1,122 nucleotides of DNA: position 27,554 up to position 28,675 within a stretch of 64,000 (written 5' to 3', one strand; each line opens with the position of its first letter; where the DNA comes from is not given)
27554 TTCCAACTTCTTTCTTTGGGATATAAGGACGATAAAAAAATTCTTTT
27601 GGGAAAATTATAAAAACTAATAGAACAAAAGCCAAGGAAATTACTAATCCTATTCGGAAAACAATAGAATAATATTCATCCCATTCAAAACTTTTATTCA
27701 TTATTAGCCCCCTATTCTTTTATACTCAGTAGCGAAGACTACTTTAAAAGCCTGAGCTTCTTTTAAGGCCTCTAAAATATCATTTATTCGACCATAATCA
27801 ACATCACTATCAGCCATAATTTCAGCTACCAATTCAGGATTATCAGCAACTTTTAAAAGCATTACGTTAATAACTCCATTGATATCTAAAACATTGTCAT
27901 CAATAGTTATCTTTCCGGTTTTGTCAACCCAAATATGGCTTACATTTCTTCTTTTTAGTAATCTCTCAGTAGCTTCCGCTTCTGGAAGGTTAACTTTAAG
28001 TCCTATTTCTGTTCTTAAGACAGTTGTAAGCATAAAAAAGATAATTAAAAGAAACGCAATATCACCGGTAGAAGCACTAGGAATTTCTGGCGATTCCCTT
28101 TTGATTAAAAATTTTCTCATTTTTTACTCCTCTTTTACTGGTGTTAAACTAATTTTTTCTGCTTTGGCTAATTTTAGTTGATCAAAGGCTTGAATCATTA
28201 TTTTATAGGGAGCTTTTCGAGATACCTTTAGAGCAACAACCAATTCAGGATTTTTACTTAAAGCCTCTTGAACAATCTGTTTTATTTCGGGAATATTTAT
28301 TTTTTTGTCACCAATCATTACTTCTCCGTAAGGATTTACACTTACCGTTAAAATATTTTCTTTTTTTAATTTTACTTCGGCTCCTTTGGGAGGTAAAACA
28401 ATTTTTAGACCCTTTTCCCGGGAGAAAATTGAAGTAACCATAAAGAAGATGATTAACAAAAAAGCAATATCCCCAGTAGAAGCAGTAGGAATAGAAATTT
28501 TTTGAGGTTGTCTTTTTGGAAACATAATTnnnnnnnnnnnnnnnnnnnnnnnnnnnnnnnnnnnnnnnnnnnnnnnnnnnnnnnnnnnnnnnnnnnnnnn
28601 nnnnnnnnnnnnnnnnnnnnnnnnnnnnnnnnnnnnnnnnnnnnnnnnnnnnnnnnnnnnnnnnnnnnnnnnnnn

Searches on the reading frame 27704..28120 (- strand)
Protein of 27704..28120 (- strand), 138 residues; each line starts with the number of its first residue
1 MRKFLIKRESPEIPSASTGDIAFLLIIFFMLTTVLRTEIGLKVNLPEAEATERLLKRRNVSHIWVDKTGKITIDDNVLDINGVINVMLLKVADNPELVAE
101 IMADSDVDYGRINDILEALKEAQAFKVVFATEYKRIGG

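Call 38: search_protein_families(library=ncbifam, proteins=[window:27704-28120:-], max_evalue=0.0001)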
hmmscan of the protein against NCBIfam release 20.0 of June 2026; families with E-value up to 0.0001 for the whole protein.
window:27704-28120:- (138 aa): 3 families
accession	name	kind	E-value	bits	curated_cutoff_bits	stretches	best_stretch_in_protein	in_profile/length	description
TIGR02801.1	tolR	equivalog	5.4e-12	46.5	127.3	1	20-132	12-129/129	protein TolR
NF008429.0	PRK11267.1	equivalog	2.1e-07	31.1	216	1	12-129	17-132/141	TonB system transport protein ExbD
TIGR02803.1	ExbD_1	equivalog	2.3e-06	27.7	152.95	1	20-128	11-117/122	TonB system transport protein ExbD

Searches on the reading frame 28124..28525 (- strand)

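Call 38: search_protein_families(library=ncbifam, proteins=[window:28124-28525:-], max_evalue=0.0001)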
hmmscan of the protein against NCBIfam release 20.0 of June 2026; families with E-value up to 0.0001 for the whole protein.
window:28124-28525:- (133 aa): 4 families
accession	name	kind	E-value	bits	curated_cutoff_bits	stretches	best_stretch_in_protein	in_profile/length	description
TIGR02801.1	tolR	equivalog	1e-11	45.6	127.3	1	19-127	12-126/129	protein TolR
NF008429.0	PRK11267.1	equivalog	3.6e-06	27.1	216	1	19-128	25-133/141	TonB system transport protein ExbD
TIGR02803.1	ExbD_1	equivalog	5.2e-06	26.6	152.95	1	19-128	11-119/122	TonB system transport protein ExbD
TIGR02804.1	ExbD_2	equivalog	1e-05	25.9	123.45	1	19-126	11-116/121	TonB system transport protein ExbD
